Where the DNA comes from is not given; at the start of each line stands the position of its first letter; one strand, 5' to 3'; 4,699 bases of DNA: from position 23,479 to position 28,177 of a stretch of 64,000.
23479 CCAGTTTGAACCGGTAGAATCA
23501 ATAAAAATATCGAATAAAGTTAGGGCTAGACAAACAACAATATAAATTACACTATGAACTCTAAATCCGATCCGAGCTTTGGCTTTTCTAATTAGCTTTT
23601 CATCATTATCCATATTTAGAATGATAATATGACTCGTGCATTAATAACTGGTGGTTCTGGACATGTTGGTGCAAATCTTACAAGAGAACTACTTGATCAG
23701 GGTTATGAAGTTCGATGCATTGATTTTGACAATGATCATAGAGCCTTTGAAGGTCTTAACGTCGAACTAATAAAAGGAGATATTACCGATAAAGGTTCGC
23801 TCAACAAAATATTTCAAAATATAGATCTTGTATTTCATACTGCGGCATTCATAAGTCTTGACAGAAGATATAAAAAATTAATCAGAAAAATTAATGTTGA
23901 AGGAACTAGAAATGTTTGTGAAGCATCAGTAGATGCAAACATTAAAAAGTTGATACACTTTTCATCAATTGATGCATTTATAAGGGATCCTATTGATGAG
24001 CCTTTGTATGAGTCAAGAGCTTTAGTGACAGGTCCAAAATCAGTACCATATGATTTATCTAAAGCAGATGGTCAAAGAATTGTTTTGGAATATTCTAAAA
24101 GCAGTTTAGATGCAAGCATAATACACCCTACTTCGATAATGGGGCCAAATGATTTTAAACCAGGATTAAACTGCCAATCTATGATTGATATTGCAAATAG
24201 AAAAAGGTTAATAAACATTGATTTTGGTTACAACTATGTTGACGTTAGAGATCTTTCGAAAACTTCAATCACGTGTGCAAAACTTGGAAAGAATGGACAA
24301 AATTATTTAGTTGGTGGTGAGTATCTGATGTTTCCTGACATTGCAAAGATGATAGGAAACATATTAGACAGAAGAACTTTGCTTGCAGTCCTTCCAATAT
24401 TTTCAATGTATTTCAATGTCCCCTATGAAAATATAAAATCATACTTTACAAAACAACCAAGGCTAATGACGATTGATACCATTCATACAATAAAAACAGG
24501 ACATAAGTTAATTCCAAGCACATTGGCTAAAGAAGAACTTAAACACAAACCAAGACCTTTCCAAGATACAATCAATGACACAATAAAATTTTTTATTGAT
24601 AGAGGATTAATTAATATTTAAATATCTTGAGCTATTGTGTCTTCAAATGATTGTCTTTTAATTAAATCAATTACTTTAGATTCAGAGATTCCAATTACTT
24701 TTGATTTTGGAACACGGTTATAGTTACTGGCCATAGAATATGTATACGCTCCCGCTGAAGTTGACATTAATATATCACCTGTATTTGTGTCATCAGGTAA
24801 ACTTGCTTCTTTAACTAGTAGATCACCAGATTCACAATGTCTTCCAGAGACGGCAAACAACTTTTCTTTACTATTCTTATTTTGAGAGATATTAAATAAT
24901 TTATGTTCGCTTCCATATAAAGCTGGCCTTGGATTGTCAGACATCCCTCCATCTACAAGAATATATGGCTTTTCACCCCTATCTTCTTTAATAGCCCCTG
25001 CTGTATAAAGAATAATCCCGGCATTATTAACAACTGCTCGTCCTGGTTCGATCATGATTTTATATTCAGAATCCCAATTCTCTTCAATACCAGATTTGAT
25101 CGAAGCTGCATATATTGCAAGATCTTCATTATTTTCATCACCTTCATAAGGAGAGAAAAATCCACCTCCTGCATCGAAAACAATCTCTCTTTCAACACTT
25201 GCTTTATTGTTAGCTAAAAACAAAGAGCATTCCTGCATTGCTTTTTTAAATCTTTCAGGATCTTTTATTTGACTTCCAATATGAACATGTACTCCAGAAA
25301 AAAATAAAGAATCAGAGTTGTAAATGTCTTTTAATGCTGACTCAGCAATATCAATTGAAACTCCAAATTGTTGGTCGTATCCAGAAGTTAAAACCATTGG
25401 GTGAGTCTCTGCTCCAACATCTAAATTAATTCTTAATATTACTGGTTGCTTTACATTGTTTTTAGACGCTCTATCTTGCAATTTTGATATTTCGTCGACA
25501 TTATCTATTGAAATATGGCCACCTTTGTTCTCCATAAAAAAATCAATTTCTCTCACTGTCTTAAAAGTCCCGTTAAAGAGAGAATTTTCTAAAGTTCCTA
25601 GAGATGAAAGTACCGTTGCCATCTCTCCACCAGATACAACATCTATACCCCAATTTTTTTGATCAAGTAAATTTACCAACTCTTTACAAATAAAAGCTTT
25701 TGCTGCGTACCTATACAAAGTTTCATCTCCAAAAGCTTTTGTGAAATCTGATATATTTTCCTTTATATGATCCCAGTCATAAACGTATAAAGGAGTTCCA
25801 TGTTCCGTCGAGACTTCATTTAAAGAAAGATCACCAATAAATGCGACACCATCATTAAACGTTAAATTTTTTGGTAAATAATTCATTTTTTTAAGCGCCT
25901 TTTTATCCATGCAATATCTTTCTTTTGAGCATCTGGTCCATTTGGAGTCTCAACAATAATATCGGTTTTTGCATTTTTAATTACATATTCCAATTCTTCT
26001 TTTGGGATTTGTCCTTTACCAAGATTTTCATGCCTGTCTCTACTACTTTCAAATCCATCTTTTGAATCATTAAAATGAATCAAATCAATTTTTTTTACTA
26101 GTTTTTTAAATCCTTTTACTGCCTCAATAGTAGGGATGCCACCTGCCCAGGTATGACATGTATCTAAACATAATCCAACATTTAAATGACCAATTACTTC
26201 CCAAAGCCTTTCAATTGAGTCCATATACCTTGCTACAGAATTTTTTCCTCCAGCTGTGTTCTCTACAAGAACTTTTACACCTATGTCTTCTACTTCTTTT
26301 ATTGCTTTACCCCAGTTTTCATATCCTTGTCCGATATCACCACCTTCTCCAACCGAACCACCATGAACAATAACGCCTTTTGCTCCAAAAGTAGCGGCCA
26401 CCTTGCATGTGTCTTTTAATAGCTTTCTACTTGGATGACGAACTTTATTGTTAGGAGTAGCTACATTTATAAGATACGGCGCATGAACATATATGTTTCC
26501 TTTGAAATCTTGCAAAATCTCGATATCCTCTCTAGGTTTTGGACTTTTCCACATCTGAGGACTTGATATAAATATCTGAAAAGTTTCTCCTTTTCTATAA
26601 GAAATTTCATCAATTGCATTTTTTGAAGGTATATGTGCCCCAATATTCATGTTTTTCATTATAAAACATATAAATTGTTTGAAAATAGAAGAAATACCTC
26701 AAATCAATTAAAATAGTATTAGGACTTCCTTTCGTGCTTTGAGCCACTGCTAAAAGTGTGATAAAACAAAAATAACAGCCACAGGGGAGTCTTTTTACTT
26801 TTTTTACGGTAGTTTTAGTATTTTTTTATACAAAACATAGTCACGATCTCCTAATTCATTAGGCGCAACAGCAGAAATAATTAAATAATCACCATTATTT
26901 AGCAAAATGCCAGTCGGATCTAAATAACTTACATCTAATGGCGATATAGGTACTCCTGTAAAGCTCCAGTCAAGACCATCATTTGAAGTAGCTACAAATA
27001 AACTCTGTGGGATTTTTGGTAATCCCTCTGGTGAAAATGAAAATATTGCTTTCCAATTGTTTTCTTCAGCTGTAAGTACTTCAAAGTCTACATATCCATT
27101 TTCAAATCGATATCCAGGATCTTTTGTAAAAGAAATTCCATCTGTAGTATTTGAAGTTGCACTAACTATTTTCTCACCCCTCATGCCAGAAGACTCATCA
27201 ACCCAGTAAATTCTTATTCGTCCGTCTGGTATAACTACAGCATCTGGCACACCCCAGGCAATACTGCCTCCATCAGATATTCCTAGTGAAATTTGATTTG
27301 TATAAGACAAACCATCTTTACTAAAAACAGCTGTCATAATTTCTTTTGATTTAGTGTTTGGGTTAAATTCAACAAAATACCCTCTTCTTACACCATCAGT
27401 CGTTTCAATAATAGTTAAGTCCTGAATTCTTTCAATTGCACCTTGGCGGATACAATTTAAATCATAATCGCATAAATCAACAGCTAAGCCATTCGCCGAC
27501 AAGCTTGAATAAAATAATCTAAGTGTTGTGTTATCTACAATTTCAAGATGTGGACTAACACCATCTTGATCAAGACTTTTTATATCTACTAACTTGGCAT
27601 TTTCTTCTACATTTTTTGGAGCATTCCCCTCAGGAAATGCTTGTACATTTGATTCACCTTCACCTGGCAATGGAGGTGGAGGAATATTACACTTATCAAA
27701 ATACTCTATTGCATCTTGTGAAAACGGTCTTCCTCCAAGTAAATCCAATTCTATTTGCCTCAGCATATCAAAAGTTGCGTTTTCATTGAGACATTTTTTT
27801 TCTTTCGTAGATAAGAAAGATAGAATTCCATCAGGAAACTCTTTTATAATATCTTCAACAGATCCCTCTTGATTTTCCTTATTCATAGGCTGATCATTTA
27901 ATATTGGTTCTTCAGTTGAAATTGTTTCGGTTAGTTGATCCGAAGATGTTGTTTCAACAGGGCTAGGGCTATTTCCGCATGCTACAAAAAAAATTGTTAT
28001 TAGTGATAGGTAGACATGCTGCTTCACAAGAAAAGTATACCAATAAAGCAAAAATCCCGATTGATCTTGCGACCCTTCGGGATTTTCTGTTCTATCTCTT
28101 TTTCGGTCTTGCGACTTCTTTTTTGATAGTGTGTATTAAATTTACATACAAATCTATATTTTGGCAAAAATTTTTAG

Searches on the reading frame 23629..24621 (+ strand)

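Call 9: search_protein_families(library=pfam, proteins=[window:23629-24621:+], max_evalue=0.01)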
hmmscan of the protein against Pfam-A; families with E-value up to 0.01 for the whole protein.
window:23629-24621:+ (330 aa): 11 families
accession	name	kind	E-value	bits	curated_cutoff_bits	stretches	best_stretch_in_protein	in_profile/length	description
PF01370.27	Epimerase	-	4e-30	105.4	20.9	1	4-229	1-240/240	NAD dependent epimerase/dehydratase family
PF01073.25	3Beta_HSD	-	9.3e-24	84.4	22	1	5-157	1-162/280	3-beta hydroxysteroid dehydrogenase/isomerase family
PF16363.11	GDP_Man_Dehyd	-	5.8e-17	62.6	27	1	5-158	1-170/332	GDP-mannose 4,6 dehydratase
PF07993.18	NAD_binding_4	-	2.8e-16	59.9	20.1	1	46-179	64-214/258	Male sterility protein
PF13460.12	NAD_binding_10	-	1.1e-13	51.8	27.2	1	8-168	1-144/184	NAD(P)H-binding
PF04321.23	RmlD_sub_bind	-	1.4e-11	44.5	27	1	3-158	2-142/287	RmlD substrate binding domain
PF05368.20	NmrA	-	9.4e-11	42.3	27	1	5-96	6-102/298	NmrA-like family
PF02719.21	Polysacc_synt_2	-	8.8e-10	38.7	20.2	1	5-113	2-128/293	Polysaccharide biosynthesis protein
PF08659.16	KR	-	0.00012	22.5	22.6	1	4-118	3-141/180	KR domain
PF00106.31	adh_short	-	0.0032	17.4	26.6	1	4-65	3-71/195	short chain dehydrogenase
PF02254.24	TrkA_N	-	0.0051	17.6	23.8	1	9-61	5-58/116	TrkA-N domain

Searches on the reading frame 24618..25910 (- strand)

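Call 9: search_protein_families(library=pfam, proteins=[window:24618-25910:-], max_evalue=0.01)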
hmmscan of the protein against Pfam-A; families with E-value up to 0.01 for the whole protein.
window:24618-25910:- (430 aa): 2 families
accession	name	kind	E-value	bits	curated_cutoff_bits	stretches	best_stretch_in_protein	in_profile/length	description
PF02784.22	Orn_Arg_deC_N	-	2.7e-45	155.1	23.4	1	47-294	2-246/247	Pyridoxal-dependent decarboxylase, pyridoxal binding domain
PF00278.28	Orn_DAP_Arg_deC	-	1.5e-16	60.9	23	1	42-387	2-95/95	Pyridoxal-dependent decarboxylase, C-terminal sheet domain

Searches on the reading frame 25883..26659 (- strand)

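Call 9: search_protein_families(library=pfam, proteins=[window:25883-26659:-], max_evalue=0.01)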
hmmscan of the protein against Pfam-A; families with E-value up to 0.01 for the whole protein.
window:25883-26659:- (258 aa): 1 family
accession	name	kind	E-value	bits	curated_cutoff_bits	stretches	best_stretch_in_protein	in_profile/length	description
PF01261.30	AP_endonuc_2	-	4.5e-38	131.8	31.1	1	47-254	35-248/249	Xylose isomerase-like TIM barrel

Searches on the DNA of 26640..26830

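Call 56: search_rna_families(source=window, start=26640, end=26830, threshold=evalue, max_evalue=10, show_alignments=2)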
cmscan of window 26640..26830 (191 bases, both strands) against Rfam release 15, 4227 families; matches with E-value up to 10: 9.
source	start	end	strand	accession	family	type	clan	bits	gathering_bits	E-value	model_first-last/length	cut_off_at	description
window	26761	26806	-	RF04352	Plastid-psbA-4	Cis-reg;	CL00153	17.6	56.8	1.3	1-61/61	no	Plastid-psbA-4 3UTR RNA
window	26641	26677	+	RF04263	MIR2593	Gene; miRNA;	-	14.5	96.2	8.5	41-77/116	no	MIR2593 microRNA precursor family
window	26649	26799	+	RF04182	GibS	Gene; sRNA;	-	14.4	115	8.5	1-142/142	no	GibS sRNA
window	26641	26697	-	RF01414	Dicty_Class_I_RNA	Gene;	-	14.2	41.5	4.2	1-56/56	no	Class I RNA from Dictyostelium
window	26714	26800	+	RF03483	MIR319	Gene; miRNA;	-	12.5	54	6.7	1-92/92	no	MIR319 microRNA precursor family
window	26805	26830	-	RF01726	SAM-II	Cis-reg; riboswitch;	-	12.5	44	6.8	35-60/60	5'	SAM-II riboswitch aptamer (SAM-II long loop)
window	26754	26830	-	RF00397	SNORA14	Gene; snRNA; snoRNA; HACA-box;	-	12.2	36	6.2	49-135/135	5'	Small nucleolar RNA SNORA14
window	26644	26750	+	RF02546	LSU_trypano_mito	Gene; rRNA;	CL00112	10.5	60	3.3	50-561/561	no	Trypanosomatid mitochondrial large subunit ribosomal RNA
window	26657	26704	-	RF02189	ST7-OT4_3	Gene; lncRNA;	-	7.5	50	9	255-302/302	no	ST7 overlapping transcript 4 conserved region 3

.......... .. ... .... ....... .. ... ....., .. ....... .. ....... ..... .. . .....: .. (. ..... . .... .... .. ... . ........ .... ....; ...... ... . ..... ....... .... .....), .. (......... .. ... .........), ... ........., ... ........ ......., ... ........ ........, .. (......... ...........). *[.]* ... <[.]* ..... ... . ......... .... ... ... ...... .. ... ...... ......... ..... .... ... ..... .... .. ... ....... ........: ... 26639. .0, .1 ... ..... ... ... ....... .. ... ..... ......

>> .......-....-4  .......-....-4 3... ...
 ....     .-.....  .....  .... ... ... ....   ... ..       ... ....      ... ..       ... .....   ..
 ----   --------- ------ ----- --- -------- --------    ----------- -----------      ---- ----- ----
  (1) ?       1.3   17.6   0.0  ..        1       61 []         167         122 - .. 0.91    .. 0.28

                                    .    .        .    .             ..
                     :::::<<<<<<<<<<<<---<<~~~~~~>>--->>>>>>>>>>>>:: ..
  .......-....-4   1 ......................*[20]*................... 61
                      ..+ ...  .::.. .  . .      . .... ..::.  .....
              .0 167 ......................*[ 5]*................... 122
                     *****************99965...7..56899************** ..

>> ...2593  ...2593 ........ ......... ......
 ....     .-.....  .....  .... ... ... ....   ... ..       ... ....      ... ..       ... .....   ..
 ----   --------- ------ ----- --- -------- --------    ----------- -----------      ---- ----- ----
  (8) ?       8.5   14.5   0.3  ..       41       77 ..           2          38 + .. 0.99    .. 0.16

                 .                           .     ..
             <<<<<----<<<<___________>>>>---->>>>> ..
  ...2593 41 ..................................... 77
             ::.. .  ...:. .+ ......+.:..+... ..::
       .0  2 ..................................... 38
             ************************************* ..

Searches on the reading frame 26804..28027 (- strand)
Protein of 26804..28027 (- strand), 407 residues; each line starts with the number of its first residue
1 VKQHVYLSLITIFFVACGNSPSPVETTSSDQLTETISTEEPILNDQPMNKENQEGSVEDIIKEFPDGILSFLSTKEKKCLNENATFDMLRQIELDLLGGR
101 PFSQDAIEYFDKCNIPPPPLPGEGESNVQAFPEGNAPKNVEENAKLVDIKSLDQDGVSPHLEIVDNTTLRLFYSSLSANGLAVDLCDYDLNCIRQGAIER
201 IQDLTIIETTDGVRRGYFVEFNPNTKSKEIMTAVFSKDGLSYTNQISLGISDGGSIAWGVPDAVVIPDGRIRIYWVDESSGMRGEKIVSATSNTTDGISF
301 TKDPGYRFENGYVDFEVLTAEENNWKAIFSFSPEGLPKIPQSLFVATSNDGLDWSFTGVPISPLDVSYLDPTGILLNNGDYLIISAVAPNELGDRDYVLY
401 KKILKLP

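Call 9: search_protein_families(library=pfam, proteins=[window:26804-28027:-], max_evalue=0.01)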
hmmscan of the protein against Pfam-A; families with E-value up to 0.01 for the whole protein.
window:26804-28027:- (407 aa): 0 families

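Call 67: search_protein_families(library=pfam, proteins=[window:26804-28027:-], max_evalue=10)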
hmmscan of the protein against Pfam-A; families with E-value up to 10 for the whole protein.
window:26804-28027:- (407 aa): 1 family
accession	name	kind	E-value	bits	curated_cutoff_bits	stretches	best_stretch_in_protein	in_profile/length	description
PF10083.14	DUF2321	-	0.28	11.3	24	1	13-95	69-147/157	Uncharacterized protein conserved in bacteria (DUF2321)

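Call 68: search_solved_structures(query=window:26804-28027:-, max_evalue=1)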
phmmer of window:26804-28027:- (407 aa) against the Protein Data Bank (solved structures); distinct sequences matched with E-value up to 1: 1.
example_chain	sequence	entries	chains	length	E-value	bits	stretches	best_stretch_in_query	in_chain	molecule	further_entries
6rfl_F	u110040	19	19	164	0.56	12.3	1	128-164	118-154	DNA-directed RNA polymerase 19 kDa subunit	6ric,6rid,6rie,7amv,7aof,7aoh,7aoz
